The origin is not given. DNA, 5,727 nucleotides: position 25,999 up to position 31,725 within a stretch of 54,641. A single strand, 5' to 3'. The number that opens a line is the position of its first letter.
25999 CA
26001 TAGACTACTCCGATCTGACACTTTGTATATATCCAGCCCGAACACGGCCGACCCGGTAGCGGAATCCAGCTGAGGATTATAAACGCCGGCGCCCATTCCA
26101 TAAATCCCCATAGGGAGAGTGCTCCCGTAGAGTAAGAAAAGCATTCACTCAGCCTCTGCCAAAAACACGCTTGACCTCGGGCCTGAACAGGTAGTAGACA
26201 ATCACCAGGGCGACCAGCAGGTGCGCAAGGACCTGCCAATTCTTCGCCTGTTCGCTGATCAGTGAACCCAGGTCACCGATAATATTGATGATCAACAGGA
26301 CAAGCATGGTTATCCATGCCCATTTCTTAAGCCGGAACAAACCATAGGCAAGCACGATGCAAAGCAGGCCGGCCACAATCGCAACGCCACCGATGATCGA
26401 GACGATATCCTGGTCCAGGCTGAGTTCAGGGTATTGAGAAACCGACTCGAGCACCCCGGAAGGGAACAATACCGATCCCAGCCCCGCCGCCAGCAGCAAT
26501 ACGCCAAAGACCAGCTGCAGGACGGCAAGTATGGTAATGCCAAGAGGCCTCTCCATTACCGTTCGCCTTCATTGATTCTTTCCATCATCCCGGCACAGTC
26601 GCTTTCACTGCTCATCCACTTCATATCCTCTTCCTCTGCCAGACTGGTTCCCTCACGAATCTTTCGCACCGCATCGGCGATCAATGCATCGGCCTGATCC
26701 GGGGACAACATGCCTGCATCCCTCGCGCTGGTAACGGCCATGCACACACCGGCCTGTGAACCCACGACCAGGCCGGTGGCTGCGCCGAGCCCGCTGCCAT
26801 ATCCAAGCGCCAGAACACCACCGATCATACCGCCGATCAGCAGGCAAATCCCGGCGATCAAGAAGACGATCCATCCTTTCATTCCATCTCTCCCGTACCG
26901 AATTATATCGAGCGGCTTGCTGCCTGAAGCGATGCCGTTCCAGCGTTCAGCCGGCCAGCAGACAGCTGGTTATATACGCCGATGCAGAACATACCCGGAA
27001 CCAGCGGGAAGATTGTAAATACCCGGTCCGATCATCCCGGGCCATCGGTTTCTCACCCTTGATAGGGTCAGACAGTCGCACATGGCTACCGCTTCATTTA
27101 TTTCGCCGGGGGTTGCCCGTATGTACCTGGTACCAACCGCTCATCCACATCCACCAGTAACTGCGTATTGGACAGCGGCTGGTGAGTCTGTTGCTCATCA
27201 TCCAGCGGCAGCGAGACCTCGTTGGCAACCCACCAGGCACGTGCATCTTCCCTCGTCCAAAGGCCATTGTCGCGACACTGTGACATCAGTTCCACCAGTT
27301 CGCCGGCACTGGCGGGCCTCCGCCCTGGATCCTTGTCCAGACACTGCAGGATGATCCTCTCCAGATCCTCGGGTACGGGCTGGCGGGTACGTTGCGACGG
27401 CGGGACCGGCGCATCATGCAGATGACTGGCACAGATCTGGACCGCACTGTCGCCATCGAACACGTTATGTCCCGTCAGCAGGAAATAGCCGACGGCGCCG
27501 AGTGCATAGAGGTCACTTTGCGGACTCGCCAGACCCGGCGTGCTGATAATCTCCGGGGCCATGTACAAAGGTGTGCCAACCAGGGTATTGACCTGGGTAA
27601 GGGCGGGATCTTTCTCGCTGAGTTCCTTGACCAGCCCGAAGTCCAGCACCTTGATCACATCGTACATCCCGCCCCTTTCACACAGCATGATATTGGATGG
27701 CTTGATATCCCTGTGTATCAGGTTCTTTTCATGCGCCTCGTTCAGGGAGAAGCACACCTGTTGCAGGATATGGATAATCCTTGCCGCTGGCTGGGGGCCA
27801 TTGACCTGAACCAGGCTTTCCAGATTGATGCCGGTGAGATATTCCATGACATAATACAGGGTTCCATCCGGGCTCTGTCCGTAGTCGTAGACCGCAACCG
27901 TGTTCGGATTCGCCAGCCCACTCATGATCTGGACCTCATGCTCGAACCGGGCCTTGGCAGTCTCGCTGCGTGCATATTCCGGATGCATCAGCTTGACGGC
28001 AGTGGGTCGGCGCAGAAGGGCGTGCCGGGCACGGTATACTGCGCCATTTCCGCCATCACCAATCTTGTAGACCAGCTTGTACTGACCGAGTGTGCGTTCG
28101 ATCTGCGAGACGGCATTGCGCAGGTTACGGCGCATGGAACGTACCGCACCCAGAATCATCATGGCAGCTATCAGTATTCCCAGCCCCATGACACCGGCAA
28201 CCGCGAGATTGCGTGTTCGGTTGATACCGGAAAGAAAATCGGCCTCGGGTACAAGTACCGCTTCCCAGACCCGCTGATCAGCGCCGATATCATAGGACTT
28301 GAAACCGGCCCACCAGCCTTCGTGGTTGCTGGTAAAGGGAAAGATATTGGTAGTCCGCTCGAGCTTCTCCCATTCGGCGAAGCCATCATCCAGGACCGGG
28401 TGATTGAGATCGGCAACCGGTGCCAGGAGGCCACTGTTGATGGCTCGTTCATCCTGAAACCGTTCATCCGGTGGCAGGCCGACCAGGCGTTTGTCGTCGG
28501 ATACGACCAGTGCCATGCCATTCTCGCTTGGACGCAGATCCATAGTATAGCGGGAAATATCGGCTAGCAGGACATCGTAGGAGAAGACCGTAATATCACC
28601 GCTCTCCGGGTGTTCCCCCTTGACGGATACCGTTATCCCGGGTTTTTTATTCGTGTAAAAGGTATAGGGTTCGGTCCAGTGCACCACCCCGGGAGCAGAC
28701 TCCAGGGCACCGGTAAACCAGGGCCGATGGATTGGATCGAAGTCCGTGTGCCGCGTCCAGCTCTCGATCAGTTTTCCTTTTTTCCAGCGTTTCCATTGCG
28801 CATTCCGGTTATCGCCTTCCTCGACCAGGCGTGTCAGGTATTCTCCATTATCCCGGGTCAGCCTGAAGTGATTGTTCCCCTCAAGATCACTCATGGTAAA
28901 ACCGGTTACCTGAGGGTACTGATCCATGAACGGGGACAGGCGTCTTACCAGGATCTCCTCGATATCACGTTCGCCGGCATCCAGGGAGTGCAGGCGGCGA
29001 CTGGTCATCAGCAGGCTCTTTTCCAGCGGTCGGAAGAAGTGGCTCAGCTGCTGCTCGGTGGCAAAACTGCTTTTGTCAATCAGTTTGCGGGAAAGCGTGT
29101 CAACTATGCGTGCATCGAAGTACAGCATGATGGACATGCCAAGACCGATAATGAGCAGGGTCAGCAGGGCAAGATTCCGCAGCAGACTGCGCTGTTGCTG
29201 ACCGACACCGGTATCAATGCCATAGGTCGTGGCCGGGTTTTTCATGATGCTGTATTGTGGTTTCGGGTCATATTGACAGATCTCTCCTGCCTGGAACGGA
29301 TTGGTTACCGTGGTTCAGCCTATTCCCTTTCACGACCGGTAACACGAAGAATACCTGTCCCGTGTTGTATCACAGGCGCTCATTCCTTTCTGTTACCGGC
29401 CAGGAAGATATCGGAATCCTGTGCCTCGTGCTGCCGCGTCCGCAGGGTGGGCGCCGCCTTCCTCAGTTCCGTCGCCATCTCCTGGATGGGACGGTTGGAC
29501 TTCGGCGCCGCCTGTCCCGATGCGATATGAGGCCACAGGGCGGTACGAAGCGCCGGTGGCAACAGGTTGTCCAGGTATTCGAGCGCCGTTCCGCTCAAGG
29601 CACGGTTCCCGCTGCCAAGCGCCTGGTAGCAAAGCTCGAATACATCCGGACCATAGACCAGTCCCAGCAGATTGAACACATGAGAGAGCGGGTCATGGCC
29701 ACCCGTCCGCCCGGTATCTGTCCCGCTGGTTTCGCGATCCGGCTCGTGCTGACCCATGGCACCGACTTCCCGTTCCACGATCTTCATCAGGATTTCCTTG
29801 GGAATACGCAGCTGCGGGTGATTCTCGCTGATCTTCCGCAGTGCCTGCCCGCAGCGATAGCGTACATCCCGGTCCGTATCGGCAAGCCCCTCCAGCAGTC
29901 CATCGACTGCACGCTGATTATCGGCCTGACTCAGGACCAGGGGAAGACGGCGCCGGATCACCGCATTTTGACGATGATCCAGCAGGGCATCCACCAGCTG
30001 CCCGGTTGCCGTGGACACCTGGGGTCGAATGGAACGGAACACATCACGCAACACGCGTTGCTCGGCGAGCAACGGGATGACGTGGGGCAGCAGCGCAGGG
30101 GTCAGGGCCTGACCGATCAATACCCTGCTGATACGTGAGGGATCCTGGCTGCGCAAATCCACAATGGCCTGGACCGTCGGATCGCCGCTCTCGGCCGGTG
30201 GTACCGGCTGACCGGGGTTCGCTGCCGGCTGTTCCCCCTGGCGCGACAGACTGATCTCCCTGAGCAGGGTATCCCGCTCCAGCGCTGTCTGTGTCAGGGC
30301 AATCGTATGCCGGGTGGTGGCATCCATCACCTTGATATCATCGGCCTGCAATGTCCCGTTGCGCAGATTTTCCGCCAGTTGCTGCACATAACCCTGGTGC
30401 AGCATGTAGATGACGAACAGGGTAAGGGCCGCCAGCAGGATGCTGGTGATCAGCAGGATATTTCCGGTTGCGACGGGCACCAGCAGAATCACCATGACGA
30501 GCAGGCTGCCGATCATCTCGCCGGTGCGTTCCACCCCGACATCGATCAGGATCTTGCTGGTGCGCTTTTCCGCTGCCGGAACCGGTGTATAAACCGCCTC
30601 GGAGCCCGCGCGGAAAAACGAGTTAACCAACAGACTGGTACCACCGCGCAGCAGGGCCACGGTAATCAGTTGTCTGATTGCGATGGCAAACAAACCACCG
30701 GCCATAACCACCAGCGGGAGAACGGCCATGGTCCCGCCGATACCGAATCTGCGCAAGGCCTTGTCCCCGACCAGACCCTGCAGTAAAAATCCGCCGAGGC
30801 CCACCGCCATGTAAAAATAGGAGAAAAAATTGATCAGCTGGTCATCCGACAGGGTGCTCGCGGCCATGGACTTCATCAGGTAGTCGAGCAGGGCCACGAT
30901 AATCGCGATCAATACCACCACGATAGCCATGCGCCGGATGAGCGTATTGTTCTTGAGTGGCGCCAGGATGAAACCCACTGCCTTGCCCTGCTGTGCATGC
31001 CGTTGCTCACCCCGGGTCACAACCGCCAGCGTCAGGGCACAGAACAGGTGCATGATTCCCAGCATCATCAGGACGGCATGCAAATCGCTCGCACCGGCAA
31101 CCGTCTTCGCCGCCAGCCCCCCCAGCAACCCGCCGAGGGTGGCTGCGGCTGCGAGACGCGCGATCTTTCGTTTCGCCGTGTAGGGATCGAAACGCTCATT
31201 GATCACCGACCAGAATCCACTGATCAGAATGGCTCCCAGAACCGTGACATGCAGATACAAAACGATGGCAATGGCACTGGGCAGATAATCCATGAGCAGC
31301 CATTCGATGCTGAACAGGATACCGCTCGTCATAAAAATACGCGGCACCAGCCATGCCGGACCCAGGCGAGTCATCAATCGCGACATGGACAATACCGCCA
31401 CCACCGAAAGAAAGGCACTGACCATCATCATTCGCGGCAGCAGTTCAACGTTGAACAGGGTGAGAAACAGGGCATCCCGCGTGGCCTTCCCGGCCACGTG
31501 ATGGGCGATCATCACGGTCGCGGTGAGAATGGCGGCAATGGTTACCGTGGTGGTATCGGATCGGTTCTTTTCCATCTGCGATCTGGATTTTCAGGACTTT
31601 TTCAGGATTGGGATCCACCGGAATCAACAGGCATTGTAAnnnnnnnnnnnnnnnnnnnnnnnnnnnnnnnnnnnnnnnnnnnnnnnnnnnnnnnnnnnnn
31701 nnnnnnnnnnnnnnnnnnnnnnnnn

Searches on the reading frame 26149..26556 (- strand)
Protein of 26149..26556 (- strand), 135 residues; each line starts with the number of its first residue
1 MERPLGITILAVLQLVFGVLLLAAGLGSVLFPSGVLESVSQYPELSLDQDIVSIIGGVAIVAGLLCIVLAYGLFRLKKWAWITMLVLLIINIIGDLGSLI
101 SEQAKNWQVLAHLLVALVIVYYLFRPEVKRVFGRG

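Call 8: search_protein_families(library=pfam, proteins=[window:26149-26556:-], max_evalue=0.001)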
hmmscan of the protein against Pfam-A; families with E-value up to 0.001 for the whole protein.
window:26149-26556:- (135 aa): 1 family
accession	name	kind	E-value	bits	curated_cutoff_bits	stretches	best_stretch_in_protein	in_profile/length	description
PF13564.11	DoxX_2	-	0.00028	21.4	26.3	1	12-114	1-97/103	DoxX-like family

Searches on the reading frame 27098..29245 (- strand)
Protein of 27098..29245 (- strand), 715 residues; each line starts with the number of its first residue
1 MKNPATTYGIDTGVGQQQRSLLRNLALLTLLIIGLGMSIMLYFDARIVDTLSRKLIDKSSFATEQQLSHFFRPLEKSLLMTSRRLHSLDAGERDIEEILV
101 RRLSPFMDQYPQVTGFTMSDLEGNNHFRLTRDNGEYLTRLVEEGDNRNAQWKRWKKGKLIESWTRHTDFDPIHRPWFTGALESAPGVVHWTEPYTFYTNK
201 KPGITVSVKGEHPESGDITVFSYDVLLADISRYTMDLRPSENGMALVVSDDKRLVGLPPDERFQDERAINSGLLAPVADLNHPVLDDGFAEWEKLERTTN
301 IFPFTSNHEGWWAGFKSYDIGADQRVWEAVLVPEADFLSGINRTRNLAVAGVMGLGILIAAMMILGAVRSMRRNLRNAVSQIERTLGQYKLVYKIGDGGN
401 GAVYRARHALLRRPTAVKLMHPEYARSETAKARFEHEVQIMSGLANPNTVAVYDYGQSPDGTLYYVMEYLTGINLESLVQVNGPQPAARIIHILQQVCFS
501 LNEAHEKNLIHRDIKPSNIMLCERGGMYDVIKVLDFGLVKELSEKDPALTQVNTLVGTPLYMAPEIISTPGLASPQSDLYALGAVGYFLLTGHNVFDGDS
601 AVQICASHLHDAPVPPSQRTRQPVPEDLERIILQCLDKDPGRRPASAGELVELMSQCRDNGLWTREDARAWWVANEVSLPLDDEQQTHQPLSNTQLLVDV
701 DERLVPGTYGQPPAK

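Call 8: search_protein_families(library=pfam, proteins=[window:27098-29245:-], max_evalue=0.001)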
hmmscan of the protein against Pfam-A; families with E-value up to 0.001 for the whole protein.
window:27098-29245:- (715 aa): 4 families
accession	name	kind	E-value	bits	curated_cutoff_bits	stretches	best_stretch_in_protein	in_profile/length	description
PF00069.31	Pkinase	-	2.6e-47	161.9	31.7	1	389-645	1-253/263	Protein kinase domain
PF07714.23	PK_Tyr_Ser-Thr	-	5.9e-29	101.6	23.1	1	391-645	3-250/258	Protein tyrosine and serine/threonine kinase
PF03109.22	ABC1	-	4.1e-06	26.6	22.9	1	466-546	146-221/244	ABC1 atypical kinase-like domain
PF01636.29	APH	-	0.00071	19.8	23.2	0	414-486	22-92/239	Phosphotransferase enzyme family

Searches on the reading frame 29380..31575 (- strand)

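Call 8: search_protein_families(library=pfam, proteins=[window:29380-31575:-], max_evalue=0.001)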
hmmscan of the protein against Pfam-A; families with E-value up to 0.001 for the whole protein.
window:29380-31575:- (731 aa): 3 families
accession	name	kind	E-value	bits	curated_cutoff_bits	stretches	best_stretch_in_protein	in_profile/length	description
PF07690.21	MFS_1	-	1.4e-05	24.7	33.4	1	49-312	37-307/347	Major Facilitator Superfamily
PF13646.12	HEAT_2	-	0.0003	21.5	27.7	0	527-583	4-59/88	HEAT repeats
PF03219.20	TLC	-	0.00054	19.3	21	0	203-388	274-481/491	TLC ATP/ADP transporter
